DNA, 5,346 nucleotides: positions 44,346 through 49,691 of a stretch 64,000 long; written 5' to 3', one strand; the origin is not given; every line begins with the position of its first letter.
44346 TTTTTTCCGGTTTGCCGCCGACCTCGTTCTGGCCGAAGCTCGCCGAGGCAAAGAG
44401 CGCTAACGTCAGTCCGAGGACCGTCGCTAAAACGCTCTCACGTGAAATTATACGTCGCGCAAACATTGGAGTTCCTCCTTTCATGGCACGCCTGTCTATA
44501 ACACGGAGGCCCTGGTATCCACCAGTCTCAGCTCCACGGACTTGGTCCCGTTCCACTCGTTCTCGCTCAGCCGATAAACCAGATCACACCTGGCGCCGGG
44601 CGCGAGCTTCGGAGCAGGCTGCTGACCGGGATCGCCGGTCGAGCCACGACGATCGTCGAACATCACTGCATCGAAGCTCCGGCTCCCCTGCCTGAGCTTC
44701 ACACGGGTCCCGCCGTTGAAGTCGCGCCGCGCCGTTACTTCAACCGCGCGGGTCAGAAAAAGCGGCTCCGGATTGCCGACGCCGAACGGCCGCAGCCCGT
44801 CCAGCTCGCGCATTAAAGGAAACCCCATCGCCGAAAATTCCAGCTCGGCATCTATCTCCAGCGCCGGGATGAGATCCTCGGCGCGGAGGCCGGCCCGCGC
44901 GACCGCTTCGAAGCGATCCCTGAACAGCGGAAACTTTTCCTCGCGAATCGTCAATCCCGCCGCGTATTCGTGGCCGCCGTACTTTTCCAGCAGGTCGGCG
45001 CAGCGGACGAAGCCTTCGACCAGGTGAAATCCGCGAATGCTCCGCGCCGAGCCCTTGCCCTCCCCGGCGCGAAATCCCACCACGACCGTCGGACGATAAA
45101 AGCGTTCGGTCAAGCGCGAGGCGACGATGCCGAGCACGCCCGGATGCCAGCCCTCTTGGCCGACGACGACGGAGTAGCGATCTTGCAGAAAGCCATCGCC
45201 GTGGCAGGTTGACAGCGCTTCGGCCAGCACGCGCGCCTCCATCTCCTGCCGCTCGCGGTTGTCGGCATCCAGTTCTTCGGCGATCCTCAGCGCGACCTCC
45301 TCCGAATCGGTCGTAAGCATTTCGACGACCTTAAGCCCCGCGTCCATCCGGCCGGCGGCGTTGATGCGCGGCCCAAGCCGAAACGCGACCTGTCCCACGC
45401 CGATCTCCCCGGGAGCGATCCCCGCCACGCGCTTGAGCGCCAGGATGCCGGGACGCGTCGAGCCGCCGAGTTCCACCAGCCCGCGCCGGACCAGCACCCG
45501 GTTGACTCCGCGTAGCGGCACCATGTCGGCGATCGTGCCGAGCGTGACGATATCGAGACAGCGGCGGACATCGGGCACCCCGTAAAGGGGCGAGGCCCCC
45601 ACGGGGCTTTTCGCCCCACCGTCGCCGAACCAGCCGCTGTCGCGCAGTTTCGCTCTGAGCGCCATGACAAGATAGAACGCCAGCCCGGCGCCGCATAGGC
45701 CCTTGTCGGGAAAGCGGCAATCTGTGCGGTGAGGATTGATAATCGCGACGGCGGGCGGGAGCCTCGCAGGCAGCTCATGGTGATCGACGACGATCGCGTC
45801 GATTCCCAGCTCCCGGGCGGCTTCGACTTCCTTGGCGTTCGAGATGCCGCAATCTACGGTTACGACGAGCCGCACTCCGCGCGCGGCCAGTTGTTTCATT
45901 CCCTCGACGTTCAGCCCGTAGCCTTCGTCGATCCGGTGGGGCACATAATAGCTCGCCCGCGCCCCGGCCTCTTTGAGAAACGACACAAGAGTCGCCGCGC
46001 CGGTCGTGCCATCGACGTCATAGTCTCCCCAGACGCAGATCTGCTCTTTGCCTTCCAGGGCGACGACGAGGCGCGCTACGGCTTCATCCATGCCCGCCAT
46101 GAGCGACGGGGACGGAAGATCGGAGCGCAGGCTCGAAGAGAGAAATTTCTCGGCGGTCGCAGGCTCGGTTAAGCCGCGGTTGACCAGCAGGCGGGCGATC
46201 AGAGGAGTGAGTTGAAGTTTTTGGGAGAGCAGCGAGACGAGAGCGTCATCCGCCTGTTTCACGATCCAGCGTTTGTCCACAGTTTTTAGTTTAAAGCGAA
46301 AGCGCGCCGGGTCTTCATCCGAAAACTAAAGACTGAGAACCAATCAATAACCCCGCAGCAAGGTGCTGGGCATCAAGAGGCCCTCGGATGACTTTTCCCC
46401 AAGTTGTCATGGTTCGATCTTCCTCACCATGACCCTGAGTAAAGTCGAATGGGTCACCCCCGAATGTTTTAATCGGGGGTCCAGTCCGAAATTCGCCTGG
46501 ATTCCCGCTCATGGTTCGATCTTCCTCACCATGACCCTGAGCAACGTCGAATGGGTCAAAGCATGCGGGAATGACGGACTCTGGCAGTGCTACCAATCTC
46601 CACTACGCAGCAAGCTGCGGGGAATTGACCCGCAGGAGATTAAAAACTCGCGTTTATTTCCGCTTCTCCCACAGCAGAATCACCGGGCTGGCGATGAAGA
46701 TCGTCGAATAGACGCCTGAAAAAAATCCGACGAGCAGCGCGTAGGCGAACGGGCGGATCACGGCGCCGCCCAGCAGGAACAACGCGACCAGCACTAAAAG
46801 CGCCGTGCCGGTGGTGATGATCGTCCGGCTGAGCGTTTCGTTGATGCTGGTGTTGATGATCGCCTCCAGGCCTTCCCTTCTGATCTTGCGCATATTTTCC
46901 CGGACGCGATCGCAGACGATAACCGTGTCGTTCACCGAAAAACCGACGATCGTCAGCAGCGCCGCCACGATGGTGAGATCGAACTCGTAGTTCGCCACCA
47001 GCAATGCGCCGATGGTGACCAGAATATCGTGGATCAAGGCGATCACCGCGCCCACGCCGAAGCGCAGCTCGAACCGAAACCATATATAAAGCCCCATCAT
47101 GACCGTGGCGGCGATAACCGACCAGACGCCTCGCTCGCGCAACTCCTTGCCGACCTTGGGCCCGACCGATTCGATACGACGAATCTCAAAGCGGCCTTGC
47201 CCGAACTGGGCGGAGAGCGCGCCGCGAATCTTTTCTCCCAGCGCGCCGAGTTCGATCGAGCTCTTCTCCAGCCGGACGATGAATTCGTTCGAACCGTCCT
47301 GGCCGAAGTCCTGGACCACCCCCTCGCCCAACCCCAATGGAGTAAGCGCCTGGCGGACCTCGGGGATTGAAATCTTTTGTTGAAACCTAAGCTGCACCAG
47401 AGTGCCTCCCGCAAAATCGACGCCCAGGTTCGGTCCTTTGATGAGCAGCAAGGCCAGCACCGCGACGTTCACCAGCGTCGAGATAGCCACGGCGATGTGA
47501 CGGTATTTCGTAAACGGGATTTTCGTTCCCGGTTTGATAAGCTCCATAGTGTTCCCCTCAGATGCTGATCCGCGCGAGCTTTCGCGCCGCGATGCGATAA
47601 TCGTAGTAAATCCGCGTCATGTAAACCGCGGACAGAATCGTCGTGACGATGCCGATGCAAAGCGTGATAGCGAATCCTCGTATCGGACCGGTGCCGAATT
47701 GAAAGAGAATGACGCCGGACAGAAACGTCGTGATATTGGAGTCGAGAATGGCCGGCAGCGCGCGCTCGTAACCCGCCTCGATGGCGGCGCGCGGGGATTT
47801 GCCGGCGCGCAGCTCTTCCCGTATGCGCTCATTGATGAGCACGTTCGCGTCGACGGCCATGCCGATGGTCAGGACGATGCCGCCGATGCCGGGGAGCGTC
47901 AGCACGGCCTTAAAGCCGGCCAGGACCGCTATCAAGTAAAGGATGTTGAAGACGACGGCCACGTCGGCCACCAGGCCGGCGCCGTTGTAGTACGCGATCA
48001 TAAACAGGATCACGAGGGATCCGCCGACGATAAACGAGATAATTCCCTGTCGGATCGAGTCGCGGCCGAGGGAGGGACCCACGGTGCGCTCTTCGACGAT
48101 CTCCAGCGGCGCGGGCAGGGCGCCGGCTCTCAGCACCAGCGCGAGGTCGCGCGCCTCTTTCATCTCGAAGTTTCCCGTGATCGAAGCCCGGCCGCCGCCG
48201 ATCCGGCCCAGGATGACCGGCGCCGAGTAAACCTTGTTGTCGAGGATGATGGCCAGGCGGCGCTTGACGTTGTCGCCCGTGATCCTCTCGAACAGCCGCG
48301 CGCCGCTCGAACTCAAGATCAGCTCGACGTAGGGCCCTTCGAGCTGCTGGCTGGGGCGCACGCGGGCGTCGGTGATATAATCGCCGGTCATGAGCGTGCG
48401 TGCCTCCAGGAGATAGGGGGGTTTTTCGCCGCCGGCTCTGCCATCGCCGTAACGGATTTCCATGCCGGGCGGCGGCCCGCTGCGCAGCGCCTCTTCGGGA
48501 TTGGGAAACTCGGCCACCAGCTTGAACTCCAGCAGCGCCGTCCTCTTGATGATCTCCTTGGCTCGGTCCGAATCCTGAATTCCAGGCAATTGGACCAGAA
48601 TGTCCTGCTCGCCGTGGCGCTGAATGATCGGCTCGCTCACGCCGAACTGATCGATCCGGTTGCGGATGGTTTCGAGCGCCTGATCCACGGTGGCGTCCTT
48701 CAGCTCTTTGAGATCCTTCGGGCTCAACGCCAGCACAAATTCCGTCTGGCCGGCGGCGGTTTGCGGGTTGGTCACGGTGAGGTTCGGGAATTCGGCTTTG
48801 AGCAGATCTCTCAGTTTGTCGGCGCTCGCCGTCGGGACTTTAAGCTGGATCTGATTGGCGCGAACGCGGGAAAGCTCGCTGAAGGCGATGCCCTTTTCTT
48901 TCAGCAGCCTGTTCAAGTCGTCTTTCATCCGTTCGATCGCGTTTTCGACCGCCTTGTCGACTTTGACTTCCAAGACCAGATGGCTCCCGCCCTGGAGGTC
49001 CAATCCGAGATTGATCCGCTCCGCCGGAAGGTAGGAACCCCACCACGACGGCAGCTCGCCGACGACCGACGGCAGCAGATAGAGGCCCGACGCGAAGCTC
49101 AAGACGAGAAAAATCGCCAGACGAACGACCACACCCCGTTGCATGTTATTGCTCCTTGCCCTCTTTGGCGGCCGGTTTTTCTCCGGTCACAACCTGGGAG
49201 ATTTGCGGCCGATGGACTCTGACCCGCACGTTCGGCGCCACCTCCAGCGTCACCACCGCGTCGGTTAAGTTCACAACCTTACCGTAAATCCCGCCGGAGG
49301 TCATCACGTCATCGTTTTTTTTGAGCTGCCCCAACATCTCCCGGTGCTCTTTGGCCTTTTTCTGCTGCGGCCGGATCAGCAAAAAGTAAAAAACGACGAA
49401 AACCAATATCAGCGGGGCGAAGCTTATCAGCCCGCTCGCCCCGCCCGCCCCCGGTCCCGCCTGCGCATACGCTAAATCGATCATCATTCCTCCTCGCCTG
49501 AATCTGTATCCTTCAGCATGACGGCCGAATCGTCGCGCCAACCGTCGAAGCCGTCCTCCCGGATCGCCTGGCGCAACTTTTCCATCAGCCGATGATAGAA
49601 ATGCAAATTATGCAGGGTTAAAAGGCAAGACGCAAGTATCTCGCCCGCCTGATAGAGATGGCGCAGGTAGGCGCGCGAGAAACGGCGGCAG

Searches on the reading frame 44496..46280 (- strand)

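Call 55: search_protein_families(library=pfam, proteins=[window:44496-46280:-], max_evalue=0.00001)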
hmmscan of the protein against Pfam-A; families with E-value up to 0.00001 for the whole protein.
window:44496-46280:- (594 aa): 3 families
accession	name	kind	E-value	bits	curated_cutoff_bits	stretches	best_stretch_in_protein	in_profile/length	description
PF01368.27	DHH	-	7.8e-26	91.2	28.1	1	80-206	1-103/125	DHH family, N-terminal domain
PF17768.7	RecJ_OB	-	6.4e-21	74.9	27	1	476-588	1-107/107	RecJ OB domain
PF02272.25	DHHA1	-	6.7e-16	59.1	25.9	1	371-461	4-100/102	DHHA1 domain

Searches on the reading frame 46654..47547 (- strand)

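Call 55: search_protein_families(library=pfam, proteins=[window:46654-47547:-], max_evalue=0.00001)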
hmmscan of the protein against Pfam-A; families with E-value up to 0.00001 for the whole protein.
window:46654-47547:- (297 aa): 2 families
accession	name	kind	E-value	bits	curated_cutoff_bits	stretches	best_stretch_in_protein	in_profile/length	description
PF02355.23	SecD_SecF_C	-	1.7e-68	230.2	20.5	1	114-295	8-188/189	Protein export membrane protein SecD/SecF, C-terminal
PF07549.19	Sec_GG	-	8e-10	38.4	20.3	1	33-58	2-27/28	SecD/SecF GG Motif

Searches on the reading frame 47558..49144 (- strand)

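Call 55: search_protein_families(library=pfam, proteins=[window:47558-49144:-], max_evalue=0.00001)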
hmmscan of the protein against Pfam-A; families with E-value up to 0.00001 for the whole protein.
window:47558-49144:- (528 aa): 4 families
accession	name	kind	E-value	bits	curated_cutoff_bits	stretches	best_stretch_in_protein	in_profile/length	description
PF22599.2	SecDF_P1_head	-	1.6e-36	125.1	27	1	240-345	9-114/114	SecDF, P1 head subdomain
PF21760.3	SecD_1st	-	7.4e-28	96.2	27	1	153-211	1-59/60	Protein translocase subunit SecDF, P1 domain, N-terminal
PF02355.23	SecD_SecF_C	-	2.7e-19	69.8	20.5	1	348-510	14-179/189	Protein export membrane protein SecD/SecF, C-terminal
PF03176.21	MMPL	-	2.3e-06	27.2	20.5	1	392-507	178-292/333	MMPL family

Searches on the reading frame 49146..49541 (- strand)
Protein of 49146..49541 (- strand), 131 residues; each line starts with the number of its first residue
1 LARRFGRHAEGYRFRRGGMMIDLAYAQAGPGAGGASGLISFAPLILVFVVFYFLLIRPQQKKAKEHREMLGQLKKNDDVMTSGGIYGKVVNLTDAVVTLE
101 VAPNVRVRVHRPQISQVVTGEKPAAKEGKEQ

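Call 55: search_protein_families(library=pfam, proteins=[window:49146-49541:-], max_evalue=0.00001)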
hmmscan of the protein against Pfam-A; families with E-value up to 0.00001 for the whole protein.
window:49146-49541:- (131 aa): 1 family
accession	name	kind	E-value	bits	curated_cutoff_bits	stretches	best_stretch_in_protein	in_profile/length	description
PF02699.20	YajC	-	7.3e-31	106.3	28.2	1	40-115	2-77/78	Preprotein translocase subunit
